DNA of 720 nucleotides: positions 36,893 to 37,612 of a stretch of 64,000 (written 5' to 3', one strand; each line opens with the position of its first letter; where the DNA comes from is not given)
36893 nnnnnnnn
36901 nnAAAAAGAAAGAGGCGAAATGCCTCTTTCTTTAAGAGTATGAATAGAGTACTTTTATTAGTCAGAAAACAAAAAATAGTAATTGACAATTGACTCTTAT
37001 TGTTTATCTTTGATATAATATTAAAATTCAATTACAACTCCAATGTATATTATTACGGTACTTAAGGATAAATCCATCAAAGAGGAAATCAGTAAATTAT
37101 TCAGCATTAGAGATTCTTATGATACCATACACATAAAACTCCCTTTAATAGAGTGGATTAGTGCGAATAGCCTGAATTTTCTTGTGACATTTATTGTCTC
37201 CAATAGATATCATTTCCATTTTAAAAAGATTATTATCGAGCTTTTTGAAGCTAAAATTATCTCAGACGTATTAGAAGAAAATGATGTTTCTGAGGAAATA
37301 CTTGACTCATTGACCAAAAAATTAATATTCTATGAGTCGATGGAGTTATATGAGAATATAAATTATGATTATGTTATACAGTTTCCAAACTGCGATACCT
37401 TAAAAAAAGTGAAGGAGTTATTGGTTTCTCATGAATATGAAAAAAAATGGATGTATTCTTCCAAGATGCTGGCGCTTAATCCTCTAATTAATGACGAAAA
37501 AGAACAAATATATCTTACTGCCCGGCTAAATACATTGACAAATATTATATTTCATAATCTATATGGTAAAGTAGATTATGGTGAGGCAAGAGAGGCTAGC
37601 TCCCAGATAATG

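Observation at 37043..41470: Three-gene operon GHKL-ATPase-like / tandem PRTase-like / TIR: candidate undescribed defence system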

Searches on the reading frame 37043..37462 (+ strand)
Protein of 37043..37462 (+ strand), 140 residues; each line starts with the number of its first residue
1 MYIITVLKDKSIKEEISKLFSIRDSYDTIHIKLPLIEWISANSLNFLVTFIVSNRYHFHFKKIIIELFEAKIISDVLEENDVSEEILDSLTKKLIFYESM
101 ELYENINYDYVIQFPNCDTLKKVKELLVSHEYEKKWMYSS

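Call 95: search_protein_families(library=pfam, proteins=[window:37043-37462:+], max_evalue=10)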
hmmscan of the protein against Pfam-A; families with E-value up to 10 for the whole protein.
window:37043-37462:+ (140 aa): 3 families
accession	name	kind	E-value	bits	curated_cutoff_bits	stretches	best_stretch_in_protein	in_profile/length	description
PF07325.16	Curto_V2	-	0.027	14.8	25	1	45-136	12-104/126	Curtovirus V2 protein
PF20160.4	C-JID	-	0.06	14.1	24.1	1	14-134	4-95/98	C-JID domain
PF24406.1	nSTAND_NTPase4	-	0.85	10.2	27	1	45-75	10-40/58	Novel STAND NTPase 4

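Call 117: search_solved_structures(query=A9, max_evalue=10, show_alignments=2)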
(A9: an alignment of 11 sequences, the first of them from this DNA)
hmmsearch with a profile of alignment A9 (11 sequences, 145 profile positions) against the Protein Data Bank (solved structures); distinct sequences matched with E-value up to 10: 3.
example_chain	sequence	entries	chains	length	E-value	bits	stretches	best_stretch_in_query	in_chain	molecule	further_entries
5l2q_C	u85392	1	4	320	1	12.4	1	80-118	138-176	Serine/threonine-protein kinase 40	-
6ces_N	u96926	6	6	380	1.3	12.1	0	76-124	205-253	GATOR complex protein NPRL2 | GATOR1 complex protein NPRL2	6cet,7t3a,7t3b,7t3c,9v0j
8fw5_B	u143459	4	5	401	1.5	11.8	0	76-124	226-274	GATOR complex protein NPRL2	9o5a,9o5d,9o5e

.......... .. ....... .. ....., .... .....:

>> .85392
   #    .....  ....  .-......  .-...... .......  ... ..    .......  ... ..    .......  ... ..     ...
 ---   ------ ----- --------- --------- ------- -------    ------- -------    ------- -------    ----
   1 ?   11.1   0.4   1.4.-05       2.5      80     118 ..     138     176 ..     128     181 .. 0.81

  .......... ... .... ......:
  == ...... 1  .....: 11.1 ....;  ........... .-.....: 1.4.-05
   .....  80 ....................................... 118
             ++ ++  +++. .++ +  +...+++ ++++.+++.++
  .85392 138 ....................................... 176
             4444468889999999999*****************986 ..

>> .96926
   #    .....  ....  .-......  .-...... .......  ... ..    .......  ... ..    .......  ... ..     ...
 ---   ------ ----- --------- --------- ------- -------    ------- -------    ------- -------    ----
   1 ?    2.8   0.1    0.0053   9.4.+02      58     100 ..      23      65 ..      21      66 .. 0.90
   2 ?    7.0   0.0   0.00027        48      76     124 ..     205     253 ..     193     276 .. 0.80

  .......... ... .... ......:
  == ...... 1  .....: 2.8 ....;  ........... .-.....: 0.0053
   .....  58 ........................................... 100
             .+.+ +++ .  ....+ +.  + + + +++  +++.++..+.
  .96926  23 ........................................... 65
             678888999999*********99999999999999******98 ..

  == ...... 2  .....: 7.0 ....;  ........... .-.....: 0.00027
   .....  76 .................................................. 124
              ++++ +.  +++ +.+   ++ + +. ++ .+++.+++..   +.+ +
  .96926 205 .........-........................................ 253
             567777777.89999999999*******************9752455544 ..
